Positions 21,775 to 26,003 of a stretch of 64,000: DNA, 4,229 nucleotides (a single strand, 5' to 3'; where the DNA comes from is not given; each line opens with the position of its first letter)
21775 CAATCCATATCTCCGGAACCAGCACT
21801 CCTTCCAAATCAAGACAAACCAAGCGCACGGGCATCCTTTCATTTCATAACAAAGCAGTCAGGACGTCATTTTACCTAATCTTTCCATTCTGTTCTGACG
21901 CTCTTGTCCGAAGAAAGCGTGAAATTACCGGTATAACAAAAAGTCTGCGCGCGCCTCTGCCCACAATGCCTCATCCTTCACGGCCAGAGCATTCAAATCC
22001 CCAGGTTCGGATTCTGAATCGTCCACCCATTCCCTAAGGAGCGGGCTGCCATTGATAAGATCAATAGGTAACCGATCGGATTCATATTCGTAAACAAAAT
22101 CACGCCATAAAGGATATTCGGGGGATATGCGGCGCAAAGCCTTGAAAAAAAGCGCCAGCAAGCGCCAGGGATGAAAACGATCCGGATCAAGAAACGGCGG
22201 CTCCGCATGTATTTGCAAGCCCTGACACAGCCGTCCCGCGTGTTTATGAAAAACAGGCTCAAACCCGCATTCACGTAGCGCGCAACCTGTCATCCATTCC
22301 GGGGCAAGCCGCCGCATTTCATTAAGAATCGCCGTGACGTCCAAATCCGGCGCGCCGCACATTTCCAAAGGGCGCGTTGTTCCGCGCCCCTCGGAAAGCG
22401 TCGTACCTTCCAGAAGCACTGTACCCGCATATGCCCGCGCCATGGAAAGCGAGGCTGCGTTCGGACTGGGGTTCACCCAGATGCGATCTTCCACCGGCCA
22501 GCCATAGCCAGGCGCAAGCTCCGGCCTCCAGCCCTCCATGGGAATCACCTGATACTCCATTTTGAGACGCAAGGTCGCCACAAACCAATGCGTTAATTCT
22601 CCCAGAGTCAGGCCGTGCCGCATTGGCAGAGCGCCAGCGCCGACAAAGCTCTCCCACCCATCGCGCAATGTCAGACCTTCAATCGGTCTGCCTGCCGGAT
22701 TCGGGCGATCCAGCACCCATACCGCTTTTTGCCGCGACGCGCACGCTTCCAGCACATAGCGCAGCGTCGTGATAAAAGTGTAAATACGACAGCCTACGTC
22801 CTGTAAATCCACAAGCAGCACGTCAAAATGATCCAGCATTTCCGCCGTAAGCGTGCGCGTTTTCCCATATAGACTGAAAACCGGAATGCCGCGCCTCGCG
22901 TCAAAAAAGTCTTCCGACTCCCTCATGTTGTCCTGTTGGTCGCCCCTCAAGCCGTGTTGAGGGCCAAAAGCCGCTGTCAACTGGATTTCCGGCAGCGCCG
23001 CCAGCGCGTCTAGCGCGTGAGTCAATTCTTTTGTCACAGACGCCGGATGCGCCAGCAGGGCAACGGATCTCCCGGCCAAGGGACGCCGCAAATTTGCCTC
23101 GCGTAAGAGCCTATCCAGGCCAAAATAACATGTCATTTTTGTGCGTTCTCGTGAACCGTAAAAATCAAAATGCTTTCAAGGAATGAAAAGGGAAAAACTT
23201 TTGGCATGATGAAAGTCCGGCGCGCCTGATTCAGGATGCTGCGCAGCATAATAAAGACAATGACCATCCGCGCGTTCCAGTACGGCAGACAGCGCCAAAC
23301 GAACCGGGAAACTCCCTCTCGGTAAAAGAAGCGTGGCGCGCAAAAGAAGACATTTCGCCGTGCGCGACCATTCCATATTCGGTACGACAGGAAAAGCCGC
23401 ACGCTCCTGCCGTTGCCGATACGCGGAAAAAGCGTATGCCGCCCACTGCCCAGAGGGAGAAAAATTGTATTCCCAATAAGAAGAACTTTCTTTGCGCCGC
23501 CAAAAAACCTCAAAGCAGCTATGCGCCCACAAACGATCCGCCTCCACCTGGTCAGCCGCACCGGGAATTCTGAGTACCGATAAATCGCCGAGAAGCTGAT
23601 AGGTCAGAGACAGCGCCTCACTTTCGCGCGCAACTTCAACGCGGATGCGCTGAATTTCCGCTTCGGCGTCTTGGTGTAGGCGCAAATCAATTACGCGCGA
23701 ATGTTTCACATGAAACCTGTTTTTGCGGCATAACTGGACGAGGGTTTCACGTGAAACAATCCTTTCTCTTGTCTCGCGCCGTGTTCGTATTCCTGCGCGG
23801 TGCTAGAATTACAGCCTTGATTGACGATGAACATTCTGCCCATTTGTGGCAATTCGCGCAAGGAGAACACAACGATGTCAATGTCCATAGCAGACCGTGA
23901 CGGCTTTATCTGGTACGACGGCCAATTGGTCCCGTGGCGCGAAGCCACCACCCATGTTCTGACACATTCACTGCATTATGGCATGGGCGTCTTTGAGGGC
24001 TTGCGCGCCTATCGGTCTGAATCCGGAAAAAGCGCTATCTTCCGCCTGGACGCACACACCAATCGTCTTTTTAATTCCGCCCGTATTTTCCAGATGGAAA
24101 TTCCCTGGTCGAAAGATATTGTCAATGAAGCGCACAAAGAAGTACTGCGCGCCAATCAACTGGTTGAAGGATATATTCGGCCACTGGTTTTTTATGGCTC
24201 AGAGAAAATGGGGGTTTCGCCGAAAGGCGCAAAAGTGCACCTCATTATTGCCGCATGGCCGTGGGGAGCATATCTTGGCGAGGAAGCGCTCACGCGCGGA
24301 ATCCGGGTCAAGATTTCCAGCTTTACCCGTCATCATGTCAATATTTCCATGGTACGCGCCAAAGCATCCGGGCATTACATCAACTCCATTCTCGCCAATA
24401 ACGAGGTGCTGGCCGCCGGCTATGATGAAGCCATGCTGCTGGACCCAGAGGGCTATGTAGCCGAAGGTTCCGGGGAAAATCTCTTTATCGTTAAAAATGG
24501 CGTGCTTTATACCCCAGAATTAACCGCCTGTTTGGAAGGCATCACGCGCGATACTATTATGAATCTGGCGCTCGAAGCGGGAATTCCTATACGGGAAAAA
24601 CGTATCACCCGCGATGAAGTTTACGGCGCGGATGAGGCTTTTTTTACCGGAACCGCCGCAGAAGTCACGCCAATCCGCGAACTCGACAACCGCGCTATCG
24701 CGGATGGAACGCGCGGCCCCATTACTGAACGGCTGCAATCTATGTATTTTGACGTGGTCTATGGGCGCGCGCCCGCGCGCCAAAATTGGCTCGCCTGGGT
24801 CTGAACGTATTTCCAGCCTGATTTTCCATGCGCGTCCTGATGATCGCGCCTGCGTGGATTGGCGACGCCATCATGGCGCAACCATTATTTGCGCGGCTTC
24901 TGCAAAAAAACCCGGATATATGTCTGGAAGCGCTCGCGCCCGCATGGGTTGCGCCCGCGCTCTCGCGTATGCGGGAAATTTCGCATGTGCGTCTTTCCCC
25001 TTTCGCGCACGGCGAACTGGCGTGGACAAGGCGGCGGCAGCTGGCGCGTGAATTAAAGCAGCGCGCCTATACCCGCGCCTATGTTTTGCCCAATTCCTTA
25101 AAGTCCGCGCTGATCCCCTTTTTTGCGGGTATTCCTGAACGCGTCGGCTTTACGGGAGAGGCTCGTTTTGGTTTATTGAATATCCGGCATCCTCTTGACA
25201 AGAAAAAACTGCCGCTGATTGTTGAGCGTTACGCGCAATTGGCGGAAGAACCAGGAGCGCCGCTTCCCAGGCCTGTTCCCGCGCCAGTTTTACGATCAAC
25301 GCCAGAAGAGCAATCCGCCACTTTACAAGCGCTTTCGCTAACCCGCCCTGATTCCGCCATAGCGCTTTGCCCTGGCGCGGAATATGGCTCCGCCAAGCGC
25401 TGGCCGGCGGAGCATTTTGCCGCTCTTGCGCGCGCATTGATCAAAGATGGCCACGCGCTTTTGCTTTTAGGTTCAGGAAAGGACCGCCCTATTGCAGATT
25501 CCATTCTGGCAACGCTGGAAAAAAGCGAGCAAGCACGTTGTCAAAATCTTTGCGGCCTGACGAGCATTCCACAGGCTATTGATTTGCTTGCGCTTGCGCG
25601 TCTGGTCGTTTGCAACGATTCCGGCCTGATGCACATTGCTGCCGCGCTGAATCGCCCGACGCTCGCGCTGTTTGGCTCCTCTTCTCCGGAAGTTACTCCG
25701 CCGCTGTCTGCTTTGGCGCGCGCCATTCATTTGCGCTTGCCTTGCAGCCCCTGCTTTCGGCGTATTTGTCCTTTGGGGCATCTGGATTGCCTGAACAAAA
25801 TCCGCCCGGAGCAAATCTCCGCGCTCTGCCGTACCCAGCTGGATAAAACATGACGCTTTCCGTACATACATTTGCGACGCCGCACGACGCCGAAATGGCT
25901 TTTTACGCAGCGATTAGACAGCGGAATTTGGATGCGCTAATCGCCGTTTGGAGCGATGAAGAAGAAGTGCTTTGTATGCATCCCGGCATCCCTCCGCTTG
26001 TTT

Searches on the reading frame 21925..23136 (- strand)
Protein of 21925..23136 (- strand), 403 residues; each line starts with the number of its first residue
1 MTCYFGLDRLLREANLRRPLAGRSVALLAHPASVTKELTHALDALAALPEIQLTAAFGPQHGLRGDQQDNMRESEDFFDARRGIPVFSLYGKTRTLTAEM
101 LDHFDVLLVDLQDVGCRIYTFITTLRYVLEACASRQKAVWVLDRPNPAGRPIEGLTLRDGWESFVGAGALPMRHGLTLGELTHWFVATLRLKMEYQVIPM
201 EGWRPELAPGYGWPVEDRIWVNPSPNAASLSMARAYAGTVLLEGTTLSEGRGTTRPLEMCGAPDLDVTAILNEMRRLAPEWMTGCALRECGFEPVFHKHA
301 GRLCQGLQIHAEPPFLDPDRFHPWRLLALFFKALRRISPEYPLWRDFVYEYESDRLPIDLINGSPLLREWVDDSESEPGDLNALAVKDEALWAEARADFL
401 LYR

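Call 63: search_protein_families(library=pfam, proteins=[window:21925-23136:-], max_evalue=0.00001)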
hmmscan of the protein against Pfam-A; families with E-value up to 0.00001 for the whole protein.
window:21925-23136:- (403 aa): 2 families
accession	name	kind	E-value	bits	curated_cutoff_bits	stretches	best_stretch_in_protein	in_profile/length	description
PF07075.17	NamZ_N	-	4.6e-73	245.4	26.9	1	25-229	1-201/203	Exo-beta-N-acetylmuramidase NamZ, N-terminal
PF20732.2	NamZ_C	-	1.6e-37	130.1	25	1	235-402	2-152/152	Exo-beta-N-acetylmuramidase NamZ, C-terminal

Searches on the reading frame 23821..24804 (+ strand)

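Call 63: search_protein_families(library=pfam, proteins=[window:23821-24804:+], max_evalue=0.00001)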
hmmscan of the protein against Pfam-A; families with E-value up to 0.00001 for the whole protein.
window:23821-24804:+ (327 aa): 1 family
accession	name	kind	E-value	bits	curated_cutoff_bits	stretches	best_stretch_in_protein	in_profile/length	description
PF01063.24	Aminotran_4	-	4.6e-57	193.9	28.5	1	56-287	1-222/223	Amino-transferase class IV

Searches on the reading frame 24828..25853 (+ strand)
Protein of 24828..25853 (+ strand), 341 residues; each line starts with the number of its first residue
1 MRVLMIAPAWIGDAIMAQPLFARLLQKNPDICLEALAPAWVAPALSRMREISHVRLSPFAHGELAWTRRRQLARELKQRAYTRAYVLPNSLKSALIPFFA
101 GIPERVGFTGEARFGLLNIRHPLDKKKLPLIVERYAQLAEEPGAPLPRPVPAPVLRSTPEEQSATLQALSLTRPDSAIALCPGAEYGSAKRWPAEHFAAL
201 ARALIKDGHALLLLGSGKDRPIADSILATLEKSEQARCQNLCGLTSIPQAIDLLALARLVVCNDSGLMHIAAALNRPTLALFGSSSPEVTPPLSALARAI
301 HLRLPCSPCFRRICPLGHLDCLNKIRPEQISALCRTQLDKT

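Call 63: search_protein_families(library=pfam, proteins=[window:24828-25853:+], max_evalue=0.00001)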
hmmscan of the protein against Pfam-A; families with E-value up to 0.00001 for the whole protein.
window:24828-25853:+ (341 aa): 1 family
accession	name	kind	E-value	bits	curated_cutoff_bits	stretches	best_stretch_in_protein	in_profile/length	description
PF01075.23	Glyco_transf_9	-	2.2e-68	230.7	22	1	69-318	1-245/247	Glycosyltransferase family 9 (heptosyltransferase)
